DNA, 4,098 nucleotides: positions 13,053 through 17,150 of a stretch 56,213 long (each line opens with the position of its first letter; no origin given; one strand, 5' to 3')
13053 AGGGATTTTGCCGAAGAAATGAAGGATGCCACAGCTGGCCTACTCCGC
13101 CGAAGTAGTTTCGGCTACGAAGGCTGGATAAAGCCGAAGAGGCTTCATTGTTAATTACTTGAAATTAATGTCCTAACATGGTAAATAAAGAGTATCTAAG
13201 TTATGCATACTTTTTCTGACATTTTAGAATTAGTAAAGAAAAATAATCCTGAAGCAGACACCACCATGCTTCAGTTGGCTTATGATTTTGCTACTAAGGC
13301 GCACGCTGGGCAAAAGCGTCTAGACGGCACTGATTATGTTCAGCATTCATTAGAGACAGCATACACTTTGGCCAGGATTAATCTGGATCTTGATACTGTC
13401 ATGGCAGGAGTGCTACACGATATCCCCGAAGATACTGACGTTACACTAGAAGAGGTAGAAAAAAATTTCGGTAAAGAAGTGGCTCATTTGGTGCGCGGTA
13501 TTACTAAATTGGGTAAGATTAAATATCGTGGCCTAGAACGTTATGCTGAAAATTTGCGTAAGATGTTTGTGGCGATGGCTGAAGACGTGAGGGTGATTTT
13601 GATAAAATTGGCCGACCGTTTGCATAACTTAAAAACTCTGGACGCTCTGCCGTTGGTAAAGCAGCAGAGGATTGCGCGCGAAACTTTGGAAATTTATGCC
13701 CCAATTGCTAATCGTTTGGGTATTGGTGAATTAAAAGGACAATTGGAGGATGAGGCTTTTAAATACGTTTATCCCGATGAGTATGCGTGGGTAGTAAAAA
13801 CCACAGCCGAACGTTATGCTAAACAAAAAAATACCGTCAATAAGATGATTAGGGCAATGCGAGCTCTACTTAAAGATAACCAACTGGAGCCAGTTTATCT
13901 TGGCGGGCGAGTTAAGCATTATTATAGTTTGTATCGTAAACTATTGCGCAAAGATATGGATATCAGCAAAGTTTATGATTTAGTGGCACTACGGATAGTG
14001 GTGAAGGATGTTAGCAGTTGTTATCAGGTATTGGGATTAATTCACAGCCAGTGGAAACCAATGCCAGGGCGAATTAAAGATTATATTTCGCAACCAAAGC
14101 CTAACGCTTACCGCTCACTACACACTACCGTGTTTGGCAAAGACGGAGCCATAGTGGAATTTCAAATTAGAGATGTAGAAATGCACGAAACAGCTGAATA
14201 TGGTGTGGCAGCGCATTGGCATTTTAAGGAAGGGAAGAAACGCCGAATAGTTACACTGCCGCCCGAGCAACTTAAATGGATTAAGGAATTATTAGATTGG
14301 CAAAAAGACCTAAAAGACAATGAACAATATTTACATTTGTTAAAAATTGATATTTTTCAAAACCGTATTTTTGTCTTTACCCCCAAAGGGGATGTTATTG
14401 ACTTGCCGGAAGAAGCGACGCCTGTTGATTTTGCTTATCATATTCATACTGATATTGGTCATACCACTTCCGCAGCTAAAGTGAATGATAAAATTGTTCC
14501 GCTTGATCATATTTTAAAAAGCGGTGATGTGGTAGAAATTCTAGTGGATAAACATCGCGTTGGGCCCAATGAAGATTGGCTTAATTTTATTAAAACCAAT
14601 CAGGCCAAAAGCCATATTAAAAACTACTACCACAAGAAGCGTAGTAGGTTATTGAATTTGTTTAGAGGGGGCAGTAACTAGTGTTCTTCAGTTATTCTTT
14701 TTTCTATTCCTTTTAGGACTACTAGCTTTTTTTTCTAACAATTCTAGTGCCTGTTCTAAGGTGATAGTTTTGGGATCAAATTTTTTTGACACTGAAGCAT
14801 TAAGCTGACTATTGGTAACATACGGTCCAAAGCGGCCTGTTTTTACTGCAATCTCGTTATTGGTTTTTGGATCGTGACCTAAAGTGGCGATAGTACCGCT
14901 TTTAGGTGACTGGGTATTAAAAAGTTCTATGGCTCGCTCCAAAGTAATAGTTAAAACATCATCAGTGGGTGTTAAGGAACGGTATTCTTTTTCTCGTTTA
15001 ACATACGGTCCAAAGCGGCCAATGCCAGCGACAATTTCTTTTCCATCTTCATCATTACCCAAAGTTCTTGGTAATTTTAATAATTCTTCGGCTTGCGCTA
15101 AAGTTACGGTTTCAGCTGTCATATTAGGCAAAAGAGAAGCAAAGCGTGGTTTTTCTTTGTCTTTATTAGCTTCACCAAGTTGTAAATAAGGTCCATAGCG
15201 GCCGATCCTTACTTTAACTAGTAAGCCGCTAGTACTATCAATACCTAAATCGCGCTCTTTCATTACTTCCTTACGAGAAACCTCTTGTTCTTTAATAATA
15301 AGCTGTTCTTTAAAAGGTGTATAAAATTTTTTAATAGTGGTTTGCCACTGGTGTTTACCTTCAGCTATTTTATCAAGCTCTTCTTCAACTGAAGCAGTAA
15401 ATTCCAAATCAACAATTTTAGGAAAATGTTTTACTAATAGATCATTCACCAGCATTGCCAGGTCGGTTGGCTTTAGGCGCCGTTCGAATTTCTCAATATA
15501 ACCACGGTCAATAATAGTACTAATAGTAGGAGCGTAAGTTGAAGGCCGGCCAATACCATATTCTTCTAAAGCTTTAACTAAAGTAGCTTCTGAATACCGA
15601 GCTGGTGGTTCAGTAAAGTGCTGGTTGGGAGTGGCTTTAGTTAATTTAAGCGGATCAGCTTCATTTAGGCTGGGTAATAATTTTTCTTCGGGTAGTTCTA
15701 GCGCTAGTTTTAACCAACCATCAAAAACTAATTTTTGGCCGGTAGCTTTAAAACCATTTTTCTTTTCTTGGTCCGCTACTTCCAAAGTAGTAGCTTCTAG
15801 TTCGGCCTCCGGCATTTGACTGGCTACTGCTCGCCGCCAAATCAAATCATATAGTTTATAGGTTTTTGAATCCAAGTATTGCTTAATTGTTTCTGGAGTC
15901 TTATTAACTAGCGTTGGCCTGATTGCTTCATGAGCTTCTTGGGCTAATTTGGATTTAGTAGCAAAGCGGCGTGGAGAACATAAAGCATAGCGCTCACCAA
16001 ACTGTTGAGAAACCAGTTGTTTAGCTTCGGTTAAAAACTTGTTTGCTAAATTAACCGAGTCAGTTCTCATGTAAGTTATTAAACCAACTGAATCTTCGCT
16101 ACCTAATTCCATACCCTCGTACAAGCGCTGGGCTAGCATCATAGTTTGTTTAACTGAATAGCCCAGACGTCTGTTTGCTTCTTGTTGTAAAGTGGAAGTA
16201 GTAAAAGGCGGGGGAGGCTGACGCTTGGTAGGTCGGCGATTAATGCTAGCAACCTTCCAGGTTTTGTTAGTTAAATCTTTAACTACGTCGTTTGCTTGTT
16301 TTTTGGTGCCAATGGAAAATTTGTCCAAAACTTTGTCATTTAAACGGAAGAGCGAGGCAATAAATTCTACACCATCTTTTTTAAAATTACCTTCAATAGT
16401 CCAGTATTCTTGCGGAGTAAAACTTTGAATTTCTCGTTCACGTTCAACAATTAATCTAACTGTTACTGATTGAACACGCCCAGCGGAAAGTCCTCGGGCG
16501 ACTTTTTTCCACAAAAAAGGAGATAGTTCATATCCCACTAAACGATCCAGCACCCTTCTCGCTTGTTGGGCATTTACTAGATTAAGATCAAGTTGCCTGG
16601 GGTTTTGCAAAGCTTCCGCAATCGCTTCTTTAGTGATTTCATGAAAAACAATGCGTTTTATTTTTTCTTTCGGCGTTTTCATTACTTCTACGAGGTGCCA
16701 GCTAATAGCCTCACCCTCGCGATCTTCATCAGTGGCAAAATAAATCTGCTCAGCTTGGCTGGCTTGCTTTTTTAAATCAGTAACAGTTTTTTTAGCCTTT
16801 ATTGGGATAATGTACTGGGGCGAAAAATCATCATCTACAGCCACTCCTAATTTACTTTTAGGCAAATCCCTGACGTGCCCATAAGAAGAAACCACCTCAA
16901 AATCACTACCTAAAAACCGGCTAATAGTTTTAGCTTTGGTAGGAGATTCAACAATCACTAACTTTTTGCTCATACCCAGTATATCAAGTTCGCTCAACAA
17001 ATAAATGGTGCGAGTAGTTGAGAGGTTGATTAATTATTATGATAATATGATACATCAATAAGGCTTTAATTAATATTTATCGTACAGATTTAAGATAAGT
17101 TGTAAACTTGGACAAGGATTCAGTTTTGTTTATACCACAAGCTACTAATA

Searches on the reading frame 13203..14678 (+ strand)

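Call 63: search_protein_families(library=pfam, proteins=[window:13203-14678:+], max_evalue=0.00001)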
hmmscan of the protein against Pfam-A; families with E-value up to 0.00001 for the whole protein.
window:13203-14678:+ (492 aa): 4 families
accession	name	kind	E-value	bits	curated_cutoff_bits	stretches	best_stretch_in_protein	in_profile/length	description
PF13328.12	HD_4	-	4.7e-50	169.8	27.2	1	26-174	1-155/156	HD domain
PF04607.23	RelA_SpoT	-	7e-41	139.5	27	1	235-345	1-112/113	Region found in RelA / SpoT proteins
PF02824.27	TGS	-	1.6e-24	86.1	22.2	1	389-447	1-59/60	TGS domain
PF01966.28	HD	-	2e-13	51.1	22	1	45-142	1-115/116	HD domain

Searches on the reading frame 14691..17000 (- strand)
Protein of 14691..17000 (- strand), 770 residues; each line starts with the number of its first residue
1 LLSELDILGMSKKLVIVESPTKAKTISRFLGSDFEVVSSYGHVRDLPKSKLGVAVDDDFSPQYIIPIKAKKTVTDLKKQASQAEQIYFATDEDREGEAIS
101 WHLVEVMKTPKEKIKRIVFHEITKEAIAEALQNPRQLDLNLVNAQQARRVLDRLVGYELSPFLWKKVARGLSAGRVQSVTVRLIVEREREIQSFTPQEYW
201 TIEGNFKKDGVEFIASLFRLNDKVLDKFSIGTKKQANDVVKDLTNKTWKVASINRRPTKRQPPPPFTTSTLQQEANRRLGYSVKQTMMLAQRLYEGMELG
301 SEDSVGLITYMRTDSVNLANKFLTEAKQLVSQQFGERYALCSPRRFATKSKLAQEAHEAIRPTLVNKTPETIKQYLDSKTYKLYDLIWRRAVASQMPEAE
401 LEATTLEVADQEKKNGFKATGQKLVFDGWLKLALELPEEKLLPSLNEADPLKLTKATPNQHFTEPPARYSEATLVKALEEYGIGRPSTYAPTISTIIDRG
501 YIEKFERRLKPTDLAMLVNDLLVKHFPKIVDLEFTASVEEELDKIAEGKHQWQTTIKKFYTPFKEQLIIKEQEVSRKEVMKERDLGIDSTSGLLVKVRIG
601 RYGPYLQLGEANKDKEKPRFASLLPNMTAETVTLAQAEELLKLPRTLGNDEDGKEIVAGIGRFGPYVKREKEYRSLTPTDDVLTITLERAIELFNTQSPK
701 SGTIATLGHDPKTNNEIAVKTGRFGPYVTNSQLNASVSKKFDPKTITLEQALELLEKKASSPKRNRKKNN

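Call 63: search_protein_families(library=pfam, proteins=[window:14691-17000:-], max_evalue=0.00001)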
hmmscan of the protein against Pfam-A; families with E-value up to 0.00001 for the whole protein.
window:14691-17000:- (770 aa): 3 families
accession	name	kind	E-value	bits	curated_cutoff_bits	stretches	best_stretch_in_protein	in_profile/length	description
PF01131.25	Topoisom_bac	-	3.9e-129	431.7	35.1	1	137-556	2-410/411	DNA topoisomerase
PF13368.11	Toprim_C_rpt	-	3.2e-49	165.1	22.3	3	710-763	1-54/57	Topoisomerase C-terminal repeat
PF01751.28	Toprim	-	3.5e-22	78.8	23.1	1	13-122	1-96/96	Toprim domain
